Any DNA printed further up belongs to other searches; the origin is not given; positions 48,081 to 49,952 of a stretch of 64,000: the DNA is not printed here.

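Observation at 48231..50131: MazG-like NTP pyrophosphohydrolase immediately upstream of a GIY-YIG nuclease/DUF2075 ATPase fusion: candidate two-gene defence or abortive-infection module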

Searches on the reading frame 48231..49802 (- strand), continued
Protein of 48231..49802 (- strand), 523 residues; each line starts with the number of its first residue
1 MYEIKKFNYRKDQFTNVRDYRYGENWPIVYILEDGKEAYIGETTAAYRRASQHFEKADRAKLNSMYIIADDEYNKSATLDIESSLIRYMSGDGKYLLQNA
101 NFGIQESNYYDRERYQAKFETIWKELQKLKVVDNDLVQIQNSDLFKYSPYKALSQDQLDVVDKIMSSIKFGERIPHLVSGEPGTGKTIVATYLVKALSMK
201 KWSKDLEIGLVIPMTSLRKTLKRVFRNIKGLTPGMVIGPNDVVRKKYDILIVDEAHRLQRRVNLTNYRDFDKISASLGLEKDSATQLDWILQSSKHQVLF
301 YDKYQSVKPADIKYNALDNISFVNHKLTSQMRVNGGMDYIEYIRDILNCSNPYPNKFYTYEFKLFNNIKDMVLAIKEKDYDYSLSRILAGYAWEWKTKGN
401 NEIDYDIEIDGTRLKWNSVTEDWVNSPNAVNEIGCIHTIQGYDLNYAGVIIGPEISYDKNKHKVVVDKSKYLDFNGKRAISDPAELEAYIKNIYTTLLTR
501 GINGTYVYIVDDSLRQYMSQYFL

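Call 16: find_related_loci(query=A1, collection=genome_contigs, flank=6000)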
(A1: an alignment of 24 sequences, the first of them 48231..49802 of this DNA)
Query A1 (523 aa) in genome_contigs; peptide patterns used: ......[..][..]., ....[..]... (x = any residue, [..] = any of these).
600 stretches matched a pattern (row limit reached: there are more); 40 encode a relative of the query (tblastn E <= 1e-3); 40 distinct loci.
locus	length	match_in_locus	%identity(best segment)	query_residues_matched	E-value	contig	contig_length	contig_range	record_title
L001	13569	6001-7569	54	1-523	0e+0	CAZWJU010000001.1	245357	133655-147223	MAG TPA_asm: uncultured Candidatus Saccharibacteria bacterium isolate SRP278252_co2_131 genome assembly, contig: NODE_33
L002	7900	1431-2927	56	17-518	0e+0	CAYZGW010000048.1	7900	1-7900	MAG TPA_asm: uncultured Candidatus Saccharibacteria bacterium isolate SRP200132_co1_640 genome assembly, contig: NODE_16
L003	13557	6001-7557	50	1-522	3e-177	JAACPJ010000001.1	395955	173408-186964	MAG: bacterium isolate CG_2015-02_41_16 CG_2015-02_curated_scaffold_3, whole genome shotgun sequence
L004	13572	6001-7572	51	1-522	4e-175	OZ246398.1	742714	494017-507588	MAG: uncultured Candidatus Saccharibacteria bacterium isolate SRP292972_co1_38 genome assembly, chromosome: 1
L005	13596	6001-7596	45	25-522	2e-145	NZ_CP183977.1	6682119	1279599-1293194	Pedobacter sp. R-06 chromosome, complete genome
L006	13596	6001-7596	44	25-522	2e-143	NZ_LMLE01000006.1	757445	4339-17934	Pedobacter sp. Leaf41 contig_2, whole genome shotgun sequence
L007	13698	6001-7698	40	2-521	2e-137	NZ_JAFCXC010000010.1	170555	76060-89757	Arthrobacter sp. TWP1-1 NODE_10_length_170555_cov_108.754471, whole genome shotgun sequence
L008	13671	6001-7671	41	5-521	3e-132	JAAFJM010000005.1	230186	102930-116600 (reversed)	MAG: Bacteroidetes bacterium isolate bin39.metabat.b16b17b19.001 WN_Bacteroidetes_5_scaffold_5, whole genome shotgun seq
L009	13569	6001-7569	44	24-522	6e-132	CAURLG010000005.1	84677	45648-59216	MAG TPA_asm: uncultured Atopobium sp. isolate ERR9968991_bin.8_MetaWRAP_v1.3_MAG genome assembly, contig: ERZ21615726.11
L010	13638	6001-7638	42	24-522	1e-130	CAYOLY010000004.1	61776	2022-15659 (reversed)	MAG TPA_asm: uncultured Candidatus Saccharibacteria bacterium isolate SRP287540_co2_111 genome assembly, contig: NODE_34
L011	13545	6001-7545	43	25-522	6e-129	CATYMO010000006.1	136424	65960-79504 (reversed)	MAG TPA_asm: uncultured Eggerthella sp. isolate ERR9762690_bin.21_MetaWRAP_v1.3_MAG genome assembly, contig: ERZ18534032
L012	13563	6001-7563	42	25-523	2e-130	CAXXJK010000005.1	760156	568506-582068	MAG: Coriobacteriales bacterium isolate 8255fbb1-537d-437b-9469-26891dfb6b17 genome assembly, contig: contig_5, whole ge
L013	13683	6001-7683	37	25-522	3e-118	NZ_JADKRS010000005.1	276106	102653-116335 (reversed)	Clavibacter sp. VKM Ac-2873 n5, whole genome shotgun sequence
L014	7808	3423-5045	37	22-521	9e-112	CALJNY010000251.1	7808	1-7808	MAG TPA_asm: uncultured Collinsella sp. isolate SRR9696343_bin.39_CONCOCT_v1.1_MAG genome assembly, contig: ERZ1740160.3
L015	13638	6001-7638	37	25-522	2e-118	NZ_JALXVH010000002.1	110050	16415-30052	Kocuria sp. p3-SID1428 2, whole genome shotgun sequence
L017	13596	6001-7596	38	24-522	2e-114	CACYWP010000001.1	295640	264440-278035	MAG: uncultured Coriobacteriaceae bacterium isolate RUG12341 genome assembly, contig: RUG12341_asm_1, whole genome shotg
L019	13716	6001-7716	39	2-522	9e-130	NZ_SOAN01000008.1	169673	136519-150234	Nesterenkonia aurantiaca strain DSM 27373 Ga0310556_108, whole genome shotgun sequence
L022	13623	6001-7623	36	22-521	1e-107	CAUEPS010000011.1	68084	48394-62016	MAG TPA_asm: uncultured Collinsella sp. isolate SRR20881979_bin.23_MetaWRAP_v1.3_MAG genome assembly, contig: ERZ1877484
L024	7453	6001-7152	30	141-520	3e-44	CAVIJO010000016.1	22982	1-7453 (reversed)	Candidatus Methanomethylophilaceae archaeon isolate H07634-L1_cleanbin_000017 genome assembly, contig: Spades_H07634-L1_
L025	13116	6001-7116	31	147-520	4e-44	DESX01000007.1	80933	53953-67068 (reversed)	MAG TPA_asm: Solobacterium sp. UBA3303 UBA3303_contig_9660, whole genome shotgun sequence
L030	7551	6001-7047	30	177-520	5e-38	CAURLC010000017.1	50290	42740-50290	MAG TPA_asm: uncultured Solobacterium sp. isolate ERR9968727_bin.3_MetaWRAP_v1.3_MAG genome assembly, contig: ERZ2161562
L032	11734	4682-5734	29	177-520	1e-37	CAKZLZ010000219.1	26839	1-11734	MAG TPA_asm: uncultured Verrucomicrobia bacterium isolate ERR2094169_bin.138_CONCOCT_v1.1_MAG genome assembly, contig: E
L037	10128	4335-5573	30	136-520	1e-32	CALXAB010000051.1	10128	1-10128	MAG: uncultured Clostridia bacterium isolate BRZ_FK__bin7 genome assembly, contig: BRZ_FK__NODE_8083_length_10128_cov_23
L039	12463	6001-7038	28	177-518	7e-32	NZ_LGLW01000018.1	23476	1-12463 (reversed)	Pseudomonas sp. Q2-TVG4-2 contig18, whole genome shotgun sequence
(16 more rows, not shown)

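Call 28: search_protein_families(library=padloc, proteins=[L025:5260-7137:+, L039:5203-7068:+, L032:3890-6280:+, L005:5917-8100:+, L030:5197-7068:+, L024:5296-7176:+, L037:3639-5597:+, L009:7694-8629:+, L009:5872-7575:+], max_evalue=0.001)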
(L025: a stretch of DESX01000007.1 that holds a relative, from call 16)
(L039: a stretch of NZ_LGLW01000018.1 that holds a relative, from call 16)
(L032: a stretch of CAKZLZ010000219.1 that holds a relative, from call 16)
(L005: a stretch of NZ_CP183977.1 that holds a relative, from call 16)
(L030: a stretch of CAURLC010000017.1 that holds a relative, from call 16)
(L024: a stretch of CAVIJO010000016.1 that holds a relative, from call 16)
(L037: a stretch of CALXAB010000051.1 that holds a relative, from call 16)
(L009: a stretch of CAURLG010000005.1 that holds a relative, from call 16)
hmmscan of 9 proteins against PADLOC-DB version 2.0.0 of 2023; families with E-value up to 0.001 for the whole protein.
L025:5260-7137:+ (625 aa): 6 families
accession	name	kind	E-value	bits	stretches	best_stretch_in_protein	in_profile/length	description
PDLC05014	PDC-S41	-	1.9e-19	67.5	2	8-355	10-320/657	-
PDLC02350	AbiO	-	3.9e-16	56.9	1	236-449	175-356/468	AbiO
PDLC02372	Nhi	-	2.6e-14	50.8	1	255-447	198-359/470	-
PDLC05079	PDC-S73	-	1.1e-05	22.4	1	221-301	146-228/752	-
PDLC01730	typeIV_DinG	-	2.4e-05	20.9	0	332-372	366-406/802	Csf4_1_IVA1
PDLC04140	mad8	-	0.0004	18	0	256-291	19-54/314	mads_8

L039:5203-7068:+ (621 aa): 3 families
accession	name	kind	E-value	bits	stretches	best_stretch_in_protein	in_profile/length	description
PDLC05014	PDC-S41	-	5e-14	49.5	1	400-607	435-627/657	-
PDLC02350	AbiO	-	7.8e-10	36.1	1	237-417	176-328/468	AbiO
PDLC02372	Nhi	-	8.8e-10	35.8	1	237-416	180-329/470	-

L032:3890-6280:+ (796 aa): 3 families
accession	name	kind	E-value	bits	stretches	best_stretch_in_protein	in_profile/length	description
PDLC05014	PDC-S41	-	7.8e-17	58.8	2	392-603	428-622/657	-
PDLC02350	AbiO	-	4.7e-12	43.4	1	234-457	175-364/468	AbiO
PDLC02372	Nhi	-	5.2e-12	43.2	1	242-453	187-364/470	-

L005:5917-8100:+ (727 aa): 7 families
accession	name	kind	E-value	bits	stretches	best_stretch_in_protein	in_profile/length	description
PDLC02372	Nhi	-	1e-11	42.2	2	267-389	259-348/470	-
PDLC02350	AbiO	-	7.9e-11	39.4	1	274-391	254-346/468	AbiO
PDLC04925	PDC-S14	-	2.1e-10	38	1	24-138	56-174/301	-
PDLC04923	PDC-S14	-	2.4e-08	31.4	1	33-107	73-152/320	-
PDLC04922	PDC-S14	-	6.1e-05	20.4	1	28-109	47-126/305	-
PDLC04476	PDC-M16A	-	0.00021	17.8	1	159-213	4-58/691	-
PDLC04475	PDC-M16A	-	0.00031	17.4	1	158-213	10-64/721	-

L030:5197-7068:+ (623 aa): 4 families
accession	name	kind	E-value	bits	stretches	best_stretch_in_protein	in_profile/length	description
PDLC05014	PDC-S41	-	1.4e-17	61.3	2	378-606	411-623/657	-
PDLC02350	AbiO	-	5e-15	53.2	1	236-572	174-439/468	AbiO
PDLC02372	Nhi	-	5e-14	49.8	1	236-553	178-427/470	-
PDLC04140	mad8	-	1.5e-05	22.7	1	263-504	25-204/314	mads_8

L024:5296-7176:+ (626 aa): 5 families
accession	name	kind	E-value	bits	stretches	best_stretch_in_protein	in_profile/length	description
PDLC05014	PDC-S41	-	6.7e-17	59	2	412-607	445-622/657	-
PDLC02350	AbiO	-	3.7e-12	43.8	1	237-418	175-327/468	AbiO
PDLC02372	Nhi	-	2.7e-11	40.8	1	237-418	179-329/470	-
PDLC04140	mad8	-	0.00027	18.6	0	265-303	27-67/314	mads_8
PDLC05079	PDC-S73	-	0.00075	16.4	1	261-302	187-228/752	-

L037:3639-5597:+ (652 aa): 4 families
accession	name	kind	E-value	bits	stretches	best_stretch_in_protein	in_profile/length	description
PDLC05014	PDC-S41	-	5.8e-14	49.3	2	412-633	435-622/657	-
PDLC02350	AbiO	-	1.8e-08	31.6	1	239-478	167-369/468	AbiO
PDLC04140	mad8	-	1.1e-05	23.1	1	263-409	16-128/314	mads_8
PDLC04476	PDC-M16A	-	0.0002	17.9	1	259-315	10-65/691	-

L009:7694-8629:+ (311 aa): 1 family
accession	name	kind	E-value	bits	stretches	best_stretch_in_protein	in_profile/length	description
PDLC02344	AbiD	-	6.1e-21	73.3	1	1-259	4-260/277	AbiD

L009:5872-7575:+ (567 aa): 10 families
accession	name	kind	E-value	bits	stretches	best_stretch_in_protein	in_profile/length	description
PDLC04925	PDC-S14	-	7.2e-13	46.2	1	45-141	61-160/301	-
PDLC04923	PDC-S14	-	7.5e-13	46.2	1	48-138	72-166/320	-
PDLC02372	Nhi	-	7e-10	36.1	1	154-409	161-365/470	-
PDLC02350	AbiO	-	3.3e-09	34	1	138-414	131-366/468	AbiO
PDLC04922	PDC-S14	-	5.5e-08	30.4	1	46-127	49-126/305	-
PDLC04924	PDC-S14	-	3.8e-06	24.8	1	45-153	48-157/280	-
PDLC04475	PDC-M16A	-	4.1e-06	23.6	0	175-228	10-60/721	-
PDLC05014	PDC-S41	-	0.00049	16.5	0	484-553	559-623/657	-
PDLC02196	IetA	-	0.00092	16.7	0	148-222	71-145/374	-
PDLC04140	mad8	-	0.00099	16.7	0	191-247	19-70/314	mads_8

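Call 29: search_protein_families(library=pfam, proteins=[L025:5260-7137:+, L039:5203-7068:+, L032:3890-6280:+, L005:5917-8100:+, L030:5197-7068:+, L024:5296-7176:+, L037:3639-5597:+, L009:7694-8629:+, L009:5872-7575:+], max_evalue=0.001)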
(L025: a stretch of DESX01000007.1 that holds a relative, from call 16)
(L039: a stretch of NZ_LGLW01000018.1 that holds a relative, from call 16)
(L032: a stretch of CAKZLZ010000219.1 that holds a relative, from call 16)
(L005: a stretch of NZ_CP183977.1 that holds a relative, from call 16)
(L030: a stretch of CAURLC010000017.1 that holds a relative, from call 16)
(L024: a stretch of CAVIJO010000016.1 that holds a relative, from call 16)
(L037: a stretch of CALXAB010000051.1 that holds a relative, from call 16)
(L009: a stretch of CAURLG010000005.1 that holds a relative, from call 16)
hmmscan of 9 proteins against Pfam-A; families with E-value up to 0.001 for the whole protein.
L025:5260-7137:+ (625 aa): 12 families
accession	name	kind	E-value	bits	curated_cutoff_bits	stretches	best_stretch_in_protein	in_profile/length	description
PF09848.15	SLFN-g3_helicase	-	3.7e-108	362.4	24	1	264-610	1-354/354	Schlafen group 3, DNA/RNA helicase domain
PF13401.12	AAA_22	-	2.7e-08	34.6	27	1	263-357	4-102/130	AAA domain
PF04851.21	ResIII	-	1.3e-05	25.6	22.5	1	240-399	4-151/164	Type III restriction enzyme, res subunit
PF06745.19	ATPase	-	1.4e-05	25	26.6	1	264-385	19-135/231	KaiC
PF20720.3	nSTAND3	-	1.5e-05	25.2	27.2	1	263-304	16-57/155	Novel STAND NTPase 3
PF25199.1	nSTAND_NTPase5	-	6e-05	23.3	34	0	260-308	37-86/145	Novel STAND NTPase 5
PF00580.27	UvrD-helicase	-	6.1e-05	23.3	23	1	256-294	6-43/271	UvrD/REP helicase N-terminal domain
PF13245.12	AAA_19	-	6.2e-05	23.6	25.1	1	258-351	4-103/134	AAA domain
PF06309.17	Torsin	-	0.00016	22.2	27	1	244-323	34-112/127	Torsin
PF00270.35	DEAD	-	0.00017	21.8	26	0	336-370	115-145/167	DEAD/DEAH box helicase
PF13604.12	AAA_30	-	0.00022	21.5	27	0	261-356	15-106/191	AAA domain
PF01695.23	IstB_IS21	-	0.00059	19.8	24.1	0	263-319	91-147/238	IstB-like ATP binding protein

L039:5203-7068:+ (621 aa): 8 families
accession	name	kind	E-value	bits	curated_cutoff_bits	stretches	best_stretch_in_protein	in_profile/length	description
PF09848.15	SLFN-g3_helicase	-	6.4e-104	348.5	24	1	264-605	2-354/354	Schlafen group 3, DNA/RNA helicase domain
PF04851.21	ResIII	-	1.6e-06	28.6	22.5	0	332-355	120-142/164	Type III restriction enzyme, res subunit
PF05496.18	RuvB_N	-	0.00012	22.3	27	0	237-281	8-51/159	Holliday junction DNA helicase RuvB P-loop domain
PF13245.12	AAA_19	-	0.00021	21.9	25.1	1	258-350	6-103/134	AAA domain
PF13604.12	AAA_30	-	0.0004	20.6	27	0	253-351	8-102/191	AAA domain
PF20720.3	nSTAND3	-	0.00052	20.2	27.2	0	261-292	15-46/155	Novel STAND NTPase 3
PF13086.12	AAA_11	-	0.00056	20.2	27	0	257-289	12-43/257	AAA domain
PF13191.12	AAA_16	-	0.00062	20.7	32.6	0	253-382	14-142/167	AAA ATPase domain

L032:3890-6280:+ (796 aa): 5 families
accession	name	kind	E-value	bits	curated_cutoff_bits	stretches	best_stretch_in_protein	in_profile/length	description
PF09848.15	SLFN-g3_helicase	-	9.7e-101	338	24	1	261-606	1-354/354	Schlafen group 3, DNA/RNA helicase domain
PF00717.28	Peptidase_S24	-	1.3e-06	28.5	23.3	1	655-789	1-113/116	Peptidase S24-like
PF04851.21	ResIII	-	6.3e-05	23.4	22.5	0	330-366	120-147/164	Type III restriction enzyme, res subunit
PF13401.12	AAA_22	-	0.00026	21.7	27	1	260-351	4-97/130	AAA domain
PF07088.17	GvpD_P-loop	-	0.00098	19.5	24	0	263-314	12-62/189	GvpD gas vesicle protein, P-loop domain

L005:5917-8100:+ (727 aa): 5 families
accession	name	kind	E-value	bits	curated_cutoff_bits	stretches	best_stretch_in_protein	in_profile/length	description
PF09848.15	SLFN-g3_helicase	-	3.8e-60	204.5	24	1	181-549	2-354/354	Schlafen group 3, DNA/RNA helicase domain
PF00717.28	Peptidase_S24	-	4.1e-06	26.9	23.3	1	585-678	1-84/116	Peptidase S24-like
PF01541.30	GIY-YIG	-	9.8e-06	26.2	22.6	1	33-70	4-41/78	GIY-YIG catalytic domain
PF04851.21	ResIII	-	1.4e-05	25.5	22.5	1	159-292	3-140/164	Type III restriction enzyme, res subunit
PF05970.20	PIF1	-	0.00081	19.5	25.9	0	160-207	2-49/223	PIF1-like helicase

L030:5197-7068:+ (623 aa): 7 families
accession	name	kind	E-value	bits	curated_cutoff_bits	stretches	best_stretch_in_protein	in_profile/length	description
PF09848.15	SLFN-g3_helicase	-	2e-104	350.1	24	1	265-608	1-354/354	Schlafen group 3, DNA/RNA helicase domain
PF04851.21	ResIII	-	5.8e-07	30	22.5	0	241-294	4-52/164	Type III restriction enzyme, res subunit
PF13401.12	AAA_22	-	5.6e-06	27.1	27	1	264-400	4-108/130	AAA domain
PF07088.17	GvpD_P-loop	-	0.00013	22.3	24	1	264-325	9-72/189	GvpD gas vesicle protein, P-loop domain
PF20720.3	nSTAND3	-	0.00024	21.3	27.2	1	263-301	15-53/155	Novel STAND NTPase 3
PF13245.12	AAA_19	-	0.00034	21.2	25.1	0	263-387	9-104/134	AAA domain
PF24883.2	NPHP3_N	-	0.00054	20.6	24.8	0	261-299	18-56/164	Nephrocystin 3, N-terminal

L024:5296-7176:+ (626 aa): 11 families
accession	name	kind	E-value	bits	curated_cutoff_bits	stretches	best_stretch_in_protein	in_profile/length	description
PF09848.15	SLFN-g3_helicase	-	2.9e-105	352.9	24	1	265-610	1-354/354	Schlafen group 3, DNA/RNA helicase domain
PF04851.21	ResIII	-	3.3e-07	30.8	22.5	0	241-294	4-52/164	Type III restriction enzyme, res subunit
PF25199.1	nSTAND_NTPase5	-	9.6e-06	25.9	34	1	247-308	23-85/145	Novel STAND NTPase 5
PF13401.12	AAA_22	-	1.2e-05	26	27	1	265-361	5-104/130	AAA domain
PF07088.17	GvpD_P-loop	-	2.1e-05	24.9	24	1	263-343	8-79/189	GvpD gas vesicle protein, P-loop domain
PF20720.3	nSTAND3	-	2.2e-05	24.6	27.2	1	264-310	16-62/155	Novel STAND NTPase 3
PF00004.35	AAA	-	4.3e-05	24.4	21.2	0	269-355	2-73/131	ATPase family associated with various cellular activities (AAA)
PF06745.19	ATPase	-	5.9e-05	23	26.6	1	264-311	18-66/231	KaiC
PF13191.12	AAA_16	-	9.7e-05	23.4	32.6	0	249-294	9-56/167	AAA ATPase domain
PF13604.12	AAA_30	-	0.00038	20.7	27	0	264-354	17-103/191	AAA domain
PF24883.2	NPHP3_N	-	0.00046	20.9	24.8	0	258-299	14-56/164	Nephrocystin 3, N-terminal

L037:3639-5597:+ (652 aa): 9 families
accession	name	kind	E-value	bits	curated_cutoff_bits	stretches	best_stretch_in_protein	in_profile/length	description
PF09848.15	SLFN-g3_helicase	-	3.9e-87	293.2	24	1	274-636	1-354/354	Schlafen group 3, DNA/RNA helicase domain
PF13401.12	AAA_22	-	1.6e-08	35.4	27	1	273-388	4-119/130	AAA domain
PF04851.21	ResIII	-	1.4e-06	28.8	22.5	1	252-410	6-152/164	Type III restriction enzyme, res subunit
PF20720.3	nSTAND3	-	2.1e-06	27.9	27.2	1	259-330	4-68/155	Novel STAND NTPase 3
PF13245.12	AAA_19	-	3.7e-06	27.6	25.1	1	272-361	9-102/134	AAA domain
PF00004.35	AAA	-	6.1e-06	27.1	21.2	0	278-374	2-83/131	ATPase family associated with various cellular activities (AAA)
PF06745.19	ATPase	-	7.2e-06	26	26.6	1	273-426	18-159/231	KaiC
PF24883.2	NPHP3_N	-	2.7e-05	24.9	24.8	1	266-308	13-55/164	Nephrocystin 3, N-terminal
PF00270.35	DEAD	-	7.5e-05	23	26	1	270-413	12-144/167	DEAD/DEAH box helicase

L009:7694-8629:+ (311 aa): 1 family
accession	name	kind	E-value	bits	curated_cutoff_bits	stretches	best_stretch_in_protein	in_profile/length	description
PF07751.16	Abi_2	-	1.7e-21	77.8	25.6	1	35-207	4-184/184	Abi-like protein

L009:5872-7575:+ (567 aa): 4 families
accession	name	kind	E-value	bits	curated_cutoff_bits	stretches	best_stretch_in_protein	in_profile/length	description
PF09848.15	SLFN-g3_helicase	-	1.2e-56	193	24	1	202-555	4-354/354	Schlafen group 3, DNA/RNA helicase domain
PF04851.21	ResIII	-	2.9e-08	34.3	22.5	0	179-254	6-76/164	Type III restriction enzyme, res subunit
PF20720.3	nSTAND3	-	5.9e-05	23.2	27.2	0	187-228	5-47/155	Novel STAND NTPase 3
PF01541.30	GIY-YIG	-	6.5e-05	23.6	22.6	1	48-110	3-69/78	GIY-YIG catalytic domain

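Call 35: search_protein_families(library=padloc, alignment_id=A3, max_evalue=0.00001)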
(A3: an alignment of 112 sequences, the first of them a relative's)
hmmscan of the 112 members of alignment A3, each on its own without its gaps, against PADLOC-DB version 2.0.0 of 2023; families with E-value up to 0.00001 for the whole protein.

A. member 1, L001:4494-5030:- (178 aa): 0 families

B. families by the number of members that match (of 112 scanned): 199 families (the first 25 are shown)
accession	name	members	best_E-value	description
PDLC02653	DrmMII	2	1.5e-142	DrmMII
PDLC03361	MTase_II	2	1.2e-140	Type II methyltransferase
PDLC03272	MTase_II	2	4.7e-114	Type II methyltransferase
PDLC03733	oMTase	2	2.6e-101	orphan methyltransferase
PDLC03242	MTase_II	2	7.3e-68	Type II methyltransferase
PDLC03217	MTase_II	2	4.4e-64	Type II methyltransferase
PDLC03716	oMTase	2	2.2e-63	orphan methyltransferase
PDLC03234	MTase_II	2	4.9e-62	Type II methyltransferase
PDLC03378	MTase_II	2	4.6e-60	Type II methyltransferase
PDLC04135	mad3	2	1.6e-55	mads_3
PDLC03326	MTase_II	2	5.9e-53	Type II methyltransferase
PDLC00034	DruM2|DruM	2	1.6e-49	DNA cytosine methylase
PDLC00026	DruM2|DruM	2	3.7e-45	DNA cytosine methylase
PDLC00033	DruM2|DruM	2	2e-44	DNA cytosine methylase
PDLC02649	DrmMII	2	1.3e-42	DrmMII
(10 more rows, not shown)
